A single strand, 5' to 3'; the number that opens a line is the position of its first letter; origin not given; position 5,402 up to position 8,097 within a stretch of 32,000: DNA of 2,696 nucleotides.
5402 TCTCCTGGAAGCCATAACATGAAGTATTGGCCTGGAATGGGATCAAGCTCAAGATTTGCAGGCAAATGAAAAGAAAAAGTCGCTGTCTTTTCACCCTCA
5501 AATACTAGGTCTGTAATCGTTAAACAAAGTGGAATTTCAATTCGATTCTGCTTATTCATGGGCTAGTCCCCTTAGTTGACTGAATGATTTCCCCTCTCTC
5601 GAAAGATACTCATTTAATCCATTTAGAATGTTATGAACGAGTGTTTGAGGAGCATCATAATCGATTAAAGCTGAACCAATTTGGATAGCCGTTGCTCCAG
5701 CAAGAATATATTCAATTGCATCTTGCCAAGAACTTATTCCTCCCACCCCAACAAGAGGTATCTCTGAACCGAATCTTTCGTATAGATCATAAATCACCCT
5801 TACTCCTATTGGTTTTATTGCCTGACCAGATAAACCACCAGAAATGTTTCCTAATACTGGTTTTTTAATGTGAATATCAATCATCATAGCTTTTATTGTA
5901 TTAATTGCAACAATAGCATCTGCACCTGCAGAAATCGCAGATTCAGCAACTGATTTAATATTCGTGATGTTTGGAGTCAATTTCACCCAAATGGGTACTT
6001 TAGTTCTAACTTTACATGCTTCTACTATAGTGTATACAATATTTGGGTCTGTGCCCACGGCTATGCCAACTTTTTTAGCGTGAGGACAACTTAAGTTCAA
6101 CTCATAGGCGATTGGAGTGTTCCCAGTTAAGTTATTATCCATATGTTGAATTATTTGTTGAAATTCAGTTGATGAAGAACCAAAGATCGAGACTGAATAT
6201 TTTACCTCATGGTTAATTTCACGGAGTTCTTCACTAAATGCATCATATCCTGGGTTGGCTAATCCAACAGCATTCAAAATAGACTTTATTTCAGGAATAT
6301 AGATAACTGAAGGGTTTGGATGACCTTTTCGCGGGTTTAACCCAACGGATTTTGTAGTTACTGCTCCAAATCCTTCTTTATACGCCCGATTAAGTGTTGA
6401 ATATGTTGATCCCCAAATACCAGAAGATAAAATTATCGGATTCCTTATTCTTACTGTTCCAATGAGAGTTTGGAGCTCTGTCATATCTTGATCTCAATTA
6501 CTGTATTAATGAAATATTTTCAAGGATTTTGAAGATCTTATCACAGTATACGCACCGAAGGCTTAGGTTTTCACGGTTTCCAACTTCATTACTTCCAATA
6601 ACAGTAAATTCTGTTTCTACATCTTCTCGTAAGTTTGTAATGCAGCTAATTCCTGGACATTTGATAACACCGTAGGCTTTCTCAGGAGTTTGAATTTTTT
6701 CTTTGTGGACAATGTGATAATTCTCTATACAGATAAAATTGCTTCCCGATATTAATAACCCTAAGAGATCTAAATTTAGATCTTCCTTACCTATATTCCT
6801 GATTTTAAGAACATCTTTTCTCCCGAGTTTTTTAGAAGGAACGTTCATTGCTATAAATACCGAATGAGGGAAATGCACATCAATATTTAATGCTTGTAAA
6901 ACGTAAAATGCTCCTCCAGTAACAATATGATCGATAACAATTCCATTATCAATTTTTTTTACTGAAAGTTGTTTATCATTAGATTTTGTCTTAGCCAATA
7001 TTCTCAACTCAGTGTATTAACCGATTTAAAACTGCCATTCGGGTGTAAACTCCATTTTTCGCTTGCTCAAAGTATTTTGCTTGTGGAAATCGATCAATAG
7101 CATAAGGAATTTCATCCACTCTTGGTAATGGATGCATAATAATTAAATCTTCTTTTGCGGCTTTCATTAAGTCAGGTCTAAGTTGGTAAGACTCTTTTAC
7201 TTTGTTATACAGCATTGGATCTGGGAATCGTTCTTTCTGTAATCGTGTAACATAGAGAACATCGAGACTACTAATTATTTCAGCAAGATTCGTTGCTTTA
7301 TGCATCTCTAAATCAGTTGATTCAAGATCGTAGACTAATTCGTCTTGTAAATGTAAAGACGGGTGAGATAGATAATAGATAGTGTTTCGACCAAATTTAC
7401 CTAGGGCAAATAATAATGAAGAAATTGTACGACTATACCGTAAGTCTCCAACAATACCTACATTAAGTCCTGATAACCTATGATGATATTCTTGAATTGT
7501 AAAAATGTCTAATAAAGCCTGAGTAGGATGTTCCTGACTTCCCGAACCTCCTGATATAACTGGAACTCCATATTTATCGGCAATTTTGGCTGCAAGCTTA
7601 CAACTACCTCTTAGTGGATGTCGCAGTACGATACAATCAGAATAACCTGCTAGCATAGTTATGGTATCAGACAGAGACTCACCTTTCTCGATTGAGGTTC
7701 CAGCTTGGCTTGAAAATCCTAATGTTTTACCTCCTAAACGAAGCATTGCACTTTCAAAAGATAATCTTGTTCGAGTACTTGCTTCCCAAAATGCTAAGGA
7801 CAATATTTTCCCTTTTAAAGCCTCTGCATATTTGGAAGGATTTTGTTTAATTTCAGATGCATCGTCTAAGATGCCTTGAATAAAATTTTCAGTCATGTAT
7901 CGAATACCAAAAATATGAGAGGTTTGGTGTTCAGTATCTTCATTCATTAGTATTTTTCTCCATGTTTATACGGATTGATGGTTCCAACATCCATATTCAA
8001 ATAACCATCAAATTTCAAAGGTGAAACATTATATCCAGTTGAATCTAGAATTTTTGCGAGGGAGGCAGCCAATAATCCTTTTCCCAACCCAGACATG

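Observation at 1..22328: Mirror-image pyrimidine synthesis and degradation cluster joined by a possible carbamoyl-phosphate shuttle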

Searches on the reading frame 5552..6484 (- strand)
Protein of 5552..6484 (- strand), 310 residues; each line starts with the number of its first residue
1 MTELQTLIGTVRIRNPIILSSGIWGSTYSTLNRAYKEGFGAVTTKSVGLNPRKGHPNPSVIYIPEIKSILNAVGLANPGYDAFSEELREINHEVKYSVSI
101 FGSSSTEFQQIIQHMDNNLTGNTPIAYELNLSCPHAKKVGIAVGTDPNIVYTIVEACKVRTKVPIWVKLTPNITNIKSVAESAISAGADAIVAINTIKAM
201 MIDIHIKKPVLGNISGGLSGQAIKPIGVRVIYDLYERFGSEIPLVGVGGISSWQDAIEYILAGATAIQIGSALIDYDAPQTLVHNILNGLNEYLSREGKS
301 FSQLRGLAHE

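Call 3: search_protein_families(library=pfam, proteins=[window:5552-6484:-])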
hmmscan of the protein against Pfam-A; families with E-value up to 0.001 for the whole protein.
window:5552-6484:- (310 aa): 1 family
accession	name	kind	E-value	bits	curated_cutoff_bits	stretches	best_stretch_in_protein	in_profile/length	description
PF01180.27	DHO_dh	-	1.1e-68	232.1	27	1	4-294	2-291/291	Dihydroorotate dehydrogenase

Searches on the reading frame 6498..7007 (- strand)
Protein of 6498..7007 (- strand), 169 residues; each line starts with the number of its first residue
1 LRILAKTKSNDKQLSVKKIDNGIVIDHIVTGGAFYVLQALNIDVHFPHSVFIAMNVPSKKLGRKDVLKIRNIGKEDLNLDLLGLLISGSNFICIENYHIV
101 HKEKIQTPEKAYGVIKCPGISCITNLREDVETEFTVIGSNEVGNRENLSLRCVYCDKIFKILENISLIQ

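Call 3: search_protein_families(library=pfam, proteins=[window:6498-7007:-])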
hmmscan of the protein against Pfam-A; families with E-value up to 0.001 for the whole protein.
window:6498-7007:- (169 aa): 2 families
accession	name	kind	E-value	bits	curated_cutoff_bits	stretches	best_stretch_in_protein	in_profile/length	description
PF01948.23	PyrI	-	1.7e-22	79.9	25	1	14-105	1-92/93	Aspartate carbamoyltransferase regulatory chain, allosteric domain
PF02748.20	PyrI_C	-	1.8e-09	37.7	23.4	1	112-160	3-44/48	Aspartate carbamoyltransferase regulatory chain, metal binding domain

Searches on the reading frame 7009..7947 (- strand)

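Call 3: search_protein_families(library=pfam, proteins=[window:7009-7947:-])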
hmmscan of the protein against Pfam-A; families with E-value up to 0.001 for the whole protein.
window:7009-7947:- (312 aa): 2 families
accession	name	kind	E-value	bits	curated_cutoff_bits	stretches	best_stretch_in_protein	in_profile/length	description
PF02729.26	OTCace_N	-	3.8e-42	144.3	29.9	1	11-153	2-148/148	Aspartate/ornithine carbamoyltransferase, carbamoyl-P binding domain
PF00185.30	OTCace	-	5.5e-27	95.2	29.4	1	160-308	2-155/157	Aspartate/ornithine carbamoyltransferase, Asp/Orn binding domain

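Call 5: search_protein_families(library=ncbifam, proteins=[window:7009-7947:-])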
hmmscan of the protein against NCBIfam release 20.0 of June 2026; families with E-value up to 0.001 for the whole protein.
window:7009-7947:- (312 aa): 17 families
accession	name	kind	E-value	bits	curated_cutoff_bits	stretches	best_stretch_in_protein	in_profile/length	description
TIGR00670.1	asp_carb_tr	equivalog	1.1e-96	323.6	236.95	1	11-311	2-303/304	aspartate carbamoyltransferase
NF002032.1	PRK00856.1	equivalog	4.3e-86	288.8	263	1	11-310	2-296/297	aspartate carbamoyltransferase catalytic subunit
NF006046.0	PRK08192.1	equivalog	2e-61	208.1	512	1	6-307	3-313/339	aspartate carbamoyltransferase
NF008853.0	PRK11891.1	equivalog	7.6e-61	206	560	1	39-311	120-398/430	aspartate carbamoyltransferase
NF001986.0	PRK00779.1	subfamily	2.2e-41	142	306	1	8-311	4-304/307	ornithine carbamoyltransferase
TIGR00658.1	orni_carb_tr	equivalog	3.1e-40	138.2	280.85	1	11-310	2-302/304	ornithine carbamoyltransferase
NF010387.0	PRK13814.1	equivalog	1.9e-38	132.1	660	1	11-309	7-301/310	aspartate carbamoyltransferase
NF009916.0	PRK13376.1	equivalog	2.2e-32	112.3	800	1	51-308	55-330/525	bifunctional aspartate carbamoyltransferase catalytic subunit/aspartate carbamoyltransferase regulatory subunit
NF011380.0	PRK14805.1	equivalog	3.2e-27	95.4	421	1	11-311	3-300/302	ornithine carbamoyltransferase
TIGR04384.1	putr_carbamoyl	exception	5.6e-26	91.4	500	1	19-310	9-306/330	putrescine carbamoyltransferase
NF003286.0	PRK04284.1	subfamily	5.1e-22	78.4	515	1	20-283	17-283/332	ornithine carbamoyltransferase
NF002470.0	PRK01713.1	equivalog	3.7e-16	59.5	545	1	10-296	8-297/334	ornithine carbamoyltransferase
NF011379.0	PRK14804.1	equivalog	1.7e-14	53.7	373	1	7-311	4-309/311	ornithine carbamoyltransferase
NF009213.0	PRK12562.1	subfamily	1e-12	48.1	559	1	17-155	14-149/334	ornithine carbamoyltransferase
NF003384.0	PRK04523.1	equivalog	1.5e-12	47.2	288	1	10-154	4-162/336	N-acetylornithine carbamoyltransferase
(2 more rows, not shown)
